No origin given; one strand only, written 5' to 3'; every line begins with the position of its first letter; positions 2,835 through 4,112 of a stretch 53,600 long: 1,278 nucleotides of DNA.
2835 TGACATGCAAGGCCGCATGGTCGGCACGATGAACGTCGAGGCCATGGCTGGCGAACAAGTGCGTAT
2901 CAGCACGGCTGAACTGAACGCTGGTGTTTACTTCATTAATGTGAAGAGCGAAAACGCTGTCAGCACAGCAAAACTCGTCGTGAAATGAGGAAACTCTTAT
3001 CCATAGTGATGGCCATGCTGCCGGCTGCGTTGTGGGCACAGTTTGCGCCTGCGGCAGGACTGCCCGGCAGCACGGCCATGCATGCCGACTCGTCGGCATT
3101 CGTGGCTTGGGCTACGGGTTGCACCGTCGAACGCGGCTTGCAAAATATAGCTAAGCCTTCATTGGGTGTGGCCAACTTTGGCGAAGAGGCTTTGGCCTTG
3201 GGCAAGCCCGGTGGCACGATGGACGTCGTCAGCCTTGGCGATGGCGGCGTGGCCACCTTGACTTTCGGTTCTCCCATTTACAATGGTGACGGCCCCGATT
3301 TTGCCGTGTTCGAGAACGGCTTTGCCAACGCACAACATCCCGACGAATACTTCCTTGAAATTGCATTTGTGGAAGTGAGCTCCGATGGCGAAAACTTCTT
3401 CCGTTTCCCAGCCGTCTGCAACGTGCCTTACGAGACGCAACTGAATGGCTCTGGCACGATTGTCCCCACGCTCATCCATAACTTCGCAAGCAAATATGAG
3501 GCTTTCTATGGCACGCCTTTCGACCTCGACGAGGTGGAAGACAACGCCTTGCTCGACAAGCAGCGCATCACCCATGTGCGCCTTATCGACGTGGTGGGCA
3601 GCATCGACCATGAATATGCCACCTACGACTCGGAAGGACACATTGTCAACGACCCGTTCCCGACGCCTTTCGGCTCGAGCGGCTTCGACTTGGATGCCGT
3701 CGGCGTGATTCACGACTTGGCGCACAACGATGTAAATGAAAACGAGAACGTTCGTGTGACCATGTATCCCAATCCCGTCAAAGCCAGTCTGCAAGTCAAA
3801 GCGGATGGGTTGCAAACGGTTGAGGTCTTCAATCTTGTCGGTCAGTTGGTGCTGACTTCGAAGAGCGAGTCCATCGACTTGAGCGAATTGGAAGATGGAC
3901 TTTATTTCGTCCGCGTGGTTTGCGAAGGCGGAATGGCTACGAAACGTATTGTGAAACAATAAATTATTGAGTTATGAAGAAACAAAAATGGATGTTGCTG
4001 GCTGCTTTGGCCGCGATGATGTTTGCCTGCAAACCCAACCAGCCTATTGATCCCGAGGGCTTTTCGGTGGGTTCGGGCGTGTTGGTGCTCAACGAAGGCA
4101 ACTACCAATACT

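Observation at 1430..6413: B12 riboswitch drives an operon that opens with two T9SS-sorted proteins and contains no TonB-dependent BtuB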

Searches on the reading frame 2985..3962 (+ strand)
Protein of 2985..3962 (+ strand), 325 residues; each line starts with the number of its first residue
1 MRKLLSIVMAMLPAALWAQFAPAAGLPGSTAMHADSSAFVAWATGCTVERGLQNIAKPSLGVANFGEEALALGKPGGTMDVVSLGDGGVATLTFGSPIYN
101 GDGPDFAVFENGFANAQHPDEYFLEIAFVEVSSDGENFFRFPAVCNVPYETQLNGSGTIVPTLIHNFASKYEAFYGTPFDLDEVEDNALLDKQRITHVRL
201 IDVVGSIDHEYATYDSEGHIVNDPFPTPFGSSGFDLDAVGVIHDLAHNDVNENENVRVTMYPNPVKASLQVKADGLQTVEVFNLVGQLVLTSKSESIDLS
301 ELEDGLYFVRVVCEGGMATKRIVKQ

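Call 3: search_protein_families(library=pfam, proteins=[window:2985-3962:+], max_evalue=0.1)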
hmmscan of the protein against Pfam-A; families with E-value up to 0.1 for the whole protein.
window:2985-3962:+ (325 aa): 1 family
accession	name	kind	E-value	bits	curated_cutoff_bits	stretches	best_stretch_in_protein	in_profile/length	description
PF18962.6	Por_Secre_tail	-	3.9e-11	43.5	27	1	260-323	1-74/75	Secretion system C-terminal sorting domain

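Call 4: search_protein_families(library=ncbifam, proteins=[window:2985-3962:+], max_evalue=0.1)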
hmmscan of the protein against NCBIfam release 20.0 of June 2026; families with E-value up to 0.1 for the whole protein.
window:2985-3962:+ (325 aa): 5 families
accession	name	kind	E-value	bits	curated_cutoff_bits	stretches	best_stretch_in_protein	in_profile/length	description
TIGR04183.1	Por_Secre_tail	domain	1e-12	47.8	23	1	260-325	1-72/72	T9SS type A sorting domain-containing protein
NF033170.0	lipo_LIC13355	subfamily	3e-09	36.5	120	1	72-141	81-154/273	LIC_13355 family lipoprotein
NF038113.1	T9SSA_dep_M36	equivalog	7e-07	27.8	885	1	244-324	782-868/869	T9SS-dependent M36 family metallopeptidase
NF052644.1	T9SS_DNase_Rie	equivalog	1.1e-05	24.9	260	1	235-325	161-251/251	T9SS-dependent surface endonuclease, AS87_RS02955 family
NF033708.1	T9SS_Cterm_ChiA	domain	0.026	14.4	40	1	277-323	2-54/55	T9SS sorting signal type C domain-containing protein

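Call 15: search_solved_structures(query=window:2985-3962:+, max_evalue=1, show_alignments=2)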
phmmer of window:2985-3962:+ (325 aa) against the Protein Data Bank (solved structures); distinct sequences matched with E-value up to 1: 6.
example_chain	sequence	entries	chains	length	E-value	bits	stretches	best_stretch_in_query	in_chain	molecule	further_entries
7pzj_A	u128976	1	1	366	0.001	21.6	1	255-314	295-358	Lipase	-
8glj_D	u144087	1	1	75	0.039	16.4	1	260-325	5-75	Por secretion system C-terminal sorting domain-containing protein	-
8glk_D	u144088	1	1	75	0.29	13.6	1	258-323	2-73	Endonuclease I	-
5hfs_A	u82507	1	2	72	0.3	13.5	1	279-323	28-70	Gingipain R2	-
7pq4_A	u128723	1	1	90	0.45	12.9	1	279-323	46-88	Arginine-specific cysteine proteinase (Arg-gingipain)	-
6ol5_B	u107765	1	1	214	0.67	12.4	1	216-284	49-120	ib3 Light Chain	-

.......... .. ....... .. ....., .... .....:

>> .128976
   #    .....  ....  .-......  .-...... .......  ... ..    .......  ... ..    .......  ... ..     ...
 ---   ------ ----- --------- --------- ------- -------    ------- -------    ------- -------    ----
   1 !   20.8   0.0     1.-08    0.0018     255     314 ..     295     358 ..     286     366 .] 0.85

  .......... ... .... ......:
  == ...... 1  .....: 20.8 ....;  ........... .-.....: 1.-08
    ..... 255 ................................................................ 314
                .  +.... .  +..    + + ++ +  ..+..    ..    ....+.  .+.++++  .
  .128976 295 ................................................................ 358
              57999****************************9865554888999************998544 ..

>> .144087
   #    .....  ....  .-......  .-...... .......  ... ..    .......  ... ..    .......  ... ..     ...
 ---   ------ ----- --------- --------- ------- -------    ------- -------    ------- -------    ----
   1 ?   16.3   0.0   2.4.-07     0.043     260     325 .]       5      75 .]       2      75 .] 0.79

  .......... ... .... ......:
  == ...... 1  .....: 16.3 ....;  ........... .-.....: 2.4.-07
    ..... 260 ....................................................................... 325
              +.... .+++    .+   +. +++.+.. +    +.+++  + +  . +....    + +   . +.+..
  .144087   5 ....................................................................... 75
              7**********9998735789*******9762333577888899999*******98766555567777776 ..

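Call 25: find_homologous_proteins(query=window:2985-3962:+, max_evalue=0.001)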
Query window:2985-3962:+ (325 aa): 7997 proteins with E <= 0.001 among 8000 candidates; the best 120 are listed.
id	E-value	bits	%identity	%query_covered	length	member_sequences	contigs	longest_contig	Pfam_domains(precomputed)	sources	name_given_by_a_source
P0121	5.1e-207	704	96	100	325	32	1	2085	PF18962.8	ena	-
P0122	7.7e-181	618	84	100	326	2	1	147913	PF18962.8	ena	-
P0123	1.8e-180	617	82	100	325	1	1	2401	PF18962.8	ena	-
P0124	2.9e-180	617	84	100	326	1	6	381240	PF18962.8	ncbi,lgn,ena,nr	ncbi:MAG: T9SS type A sorting domain-containing protein [Bacteroidales bacterium]|nr:T9SS type A sor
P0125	5.7e-163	560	76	100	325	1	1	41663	PF18962.8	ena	-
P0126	1.1e-162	559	76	100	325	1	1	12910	PF18962.8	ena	-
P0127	3.3e-162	557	76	100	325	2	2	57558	PF18962.8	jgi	-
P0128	1.2e-160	552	77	98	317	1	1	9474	PF18962.8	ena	-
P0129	1.2e-160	552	75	100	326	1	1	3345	PF18962.8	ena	-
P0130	8.8e-160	549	77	98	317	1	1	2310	PF18962.8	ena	-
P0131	1.6e-159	548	77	98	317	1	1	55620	PF18962.8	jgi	jgi:hypothetical protein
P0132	2.9e-159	548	77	97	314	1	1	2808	PF18962.8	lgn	-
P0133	1.4e-158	545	77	97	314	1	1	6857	PF18962.8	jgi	-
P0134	6.1e-158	543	78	97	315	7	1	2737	PF18962.8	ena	-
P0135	1.9e-157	542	77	97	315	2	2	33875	PF18962.8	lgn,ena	-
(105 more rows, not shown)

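Call 30: search_solved_structures(query=A2, max_evalue=10, show_alignments=2)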
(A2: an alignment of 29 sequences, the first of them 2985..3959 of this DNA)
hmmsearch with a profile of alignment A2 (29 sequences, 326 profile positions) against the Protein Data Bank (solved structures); distinct sequences matched with E-value up to 10: 12.
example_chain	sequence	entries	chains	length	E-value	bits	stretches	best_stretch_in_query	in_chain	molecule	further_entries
7pzj_A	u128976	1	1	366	1.4e-07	34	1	256-322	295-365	Lipase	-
8glk_D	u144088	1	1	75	5.4e-07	32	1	259-324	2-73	Endonuclease I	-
8glj_D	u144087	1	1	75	8.4e-06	28.1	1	260-326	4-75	Por secretion system C-terminal sorting domain-containing protein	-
5jvk_A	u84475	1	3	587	0.0019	20.3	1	257-326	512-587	Uncharacterized protein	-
9whd_A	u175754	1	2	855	0.0024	20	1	254-318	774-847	GH167 glycoside hydrolase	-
5ag8_A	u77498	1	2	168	0.0078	18.3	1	238-324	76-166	GINGIPAIN R2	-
5ag9_A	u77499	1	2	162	0.0089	18.2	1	238-324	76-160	Gingipain R2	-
5hfs_A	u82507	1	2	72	0.013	17.6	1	279-324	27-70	Gingipain R2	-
7pq4_A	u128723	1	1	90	0.014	17.5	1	278-324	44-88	Arginine-specific cysteine proteinase (Arg-gingipain)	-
8qb1_A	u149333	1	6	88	0.039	16.1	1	297-326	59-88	Mirolase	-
8h97_A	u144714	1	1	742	0.15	14.1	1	243-315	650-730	Beta-agarase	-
8fov_A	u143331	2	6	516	1.7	10.6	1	149-199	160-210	Tryptophan 5-halogenase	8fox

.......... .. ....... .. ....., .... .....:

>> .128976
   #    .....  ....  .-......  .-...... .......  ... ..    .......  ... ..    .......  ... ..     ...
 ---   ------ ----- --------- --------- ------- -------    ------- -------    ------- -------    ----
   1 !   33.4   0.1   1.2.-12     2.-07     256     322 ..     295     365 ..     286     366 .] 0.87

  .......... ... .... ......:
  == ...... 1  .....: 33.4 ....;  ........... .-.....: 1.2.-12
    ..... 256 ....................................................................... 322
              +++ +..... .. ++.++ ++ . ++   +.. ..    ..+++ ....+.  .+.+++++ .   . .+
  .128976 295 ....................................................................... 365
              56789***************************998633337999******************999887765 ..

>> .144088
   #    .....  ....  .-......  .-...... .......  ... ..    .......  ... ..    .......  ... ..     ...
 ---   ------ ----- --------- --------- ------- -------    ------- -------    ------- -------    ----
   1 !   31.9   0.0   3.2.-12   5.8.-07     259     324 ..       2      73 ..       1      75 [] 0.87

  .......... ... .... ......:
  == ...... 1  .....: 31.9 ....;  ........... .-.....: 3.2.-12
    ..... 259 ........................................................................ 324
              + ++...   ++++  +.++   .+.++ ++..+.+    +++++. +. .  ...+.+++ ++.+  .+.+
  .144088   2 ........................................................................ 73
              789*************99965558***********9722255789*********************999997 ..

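Call 40: predict_structure(alignment_id=A2)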
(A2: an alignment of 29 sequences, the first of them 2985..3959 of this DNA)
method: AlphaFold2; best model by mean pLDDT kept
length: 325 residues; sequences in the alignment: 29
mean_pLDDT: 48.4   pTM: 0.40
mean pLDDT of the five models: 48.4, 41.2, 40.4, 39.6, 38.7
residues with pLDDT >= 90: 16; 70-90: 43; 50-70: 72; < 50: 194
segments of 3 or more residues with pLDDT < 50: 1-89, 111-126, 145-176, 202-255, 262-264
pLDDT, mean of each block of 10 residues (from residue 1): 35 26 29 30 37 28 28 29 34 57 54 46 52 66 48 37 35 45 65 68 35 34 27 34 31 47 62 87 83 92 79 79 66
secondary structure, 60 per line:
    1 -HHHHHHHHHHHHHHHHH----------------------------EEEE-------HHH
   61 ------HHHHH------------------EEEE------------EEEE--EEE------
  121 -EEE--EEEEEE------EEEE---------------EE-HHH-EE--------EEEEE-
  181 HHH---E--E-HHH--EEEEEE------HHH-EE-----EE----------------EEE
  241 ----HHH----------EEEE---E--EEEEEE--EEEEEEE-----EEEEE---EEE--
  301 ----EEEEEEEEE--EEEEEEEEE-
elements in order: H2-18 E47-50 H67-71 E90-93 E106-109 E112-114 E122-124 E127-132 E139-142 E175-179 E197-202 E238-240 E258-261 E268-273 E276-282 E288-292 E296-298 E305-313 E316-324

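Call 66: fold_search(model_id=the predicted structure, library=pdb)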
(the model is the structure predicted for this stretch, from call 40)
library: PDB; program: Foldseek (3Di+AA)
matches with E <= 10: 1382; with E <= 0.001: 1
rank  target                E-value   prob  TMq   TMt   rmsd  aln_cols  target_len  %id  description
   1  8qb1_A                5.8e-04  1.00  0.19  0.63   3.2        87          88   20  C-terminal domain of mirolase from Tannerella forsythia (released 2024-02-28)
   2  6u7i_B                1.2e-03  0.97  0.20  0.12  13.5       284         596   13  Faecalibacterium prausnitzii Beta-glucuronidase (released 2019-10-30)
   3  8glk_D                1.4e-03  1.00  0.19  0.77   1.9        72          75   22  The Type 9 Secretion System dGldL peak II, NucA substrate bound complex (released 2024-01-31)
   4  6u7i_A                1.4e-03  0.97  0.20  0.11  13.5       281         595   14  Faecalibacterium prausnitzii Beta-glucuronidase (released 2019-10-30)
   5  6u7i_C                1.8e-03  0.84  0.19  0.13  15.6       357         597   12  Faecalibacterium prausnitzii Beta-glucuronidase (released 2019-10-30)
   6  8gl6_D                2.6e-03  1.00  0.19  0.70   2.5        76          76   16  The Type 9 Secretion System in vitro assembled, RemA-CTD substrate bound complex (released 2024-01-31)
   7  7t0r_A                2.6e-03  0.84  0.17  0.16  18.0       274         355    8  Crystal structure of the anti-CD4 adnectin 6940_B01 as a complex with the extracellular domains of CD4 and ibalizumab  (released 2022-01-12)
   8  3fha_B                3.7e-03  0.87  0.15  0.09  15.0       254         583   11  Structure of endo-beta-N-acetylglucosaminidase A (released 2009-04-28)
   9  6eca_B                3.7e-03  0.57  0.17  0.12  15.9       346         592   12  Lactobacillus rhamnosus Beta-glucuronidase (released 2019-02-13)
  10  7t0o_M                3.9e-03  0.77  0.17  0.16  17.2       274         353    9  cryoEM reconstruction of the HIV gp140 in complex with the extracellular domains of CD4 and the adnectin domain of Com (released 2022-01-12)
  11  7t0o_L                3.9e-03  0.77  0.17  0.16  17.2       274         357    9  cryoEM reconstruction of the HIV gp140 in complex with the extracellular domains of CD4 and the adnectin domain of Com (released 2022-01-12)
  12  7pr6_AAA              3.9e-03  0.57  0.17  0.12  15.7       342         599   10  Crystal structure of E. coli beta-glucuronidase in complex with covalent inhibitor ME727 (released 2022-08-03)
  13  8ohx_AAA              4.4e-03  0.63  0.18  0.12  15.7       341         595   11  Crystal structure of Beta-glucuronidase from Escherichia coli in complex with siastatin B derived inhibitor (released 2024-01-10)
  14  6u7j_B                4.6e-03  0.57  0.16  0.11  16.6       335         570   11  Uncultured Clostridium sp. Beta-glucuronidase (released 2019-10-30)
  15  7t0o_H                4.9e-03  0.75  0.17  0.16  18.0       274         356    9  cryoEM reconstruction of the HIV gp140 in complex with the extracellular domains of CD4 and the adnectin domain of Com (released 2022-01-12)
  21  8qb1_C                9.2e-03  1.00  0.16  0.56   3.7        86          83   16  C-terminal domain of mirolase from Tannerella forsythia (released 2024-02-28)
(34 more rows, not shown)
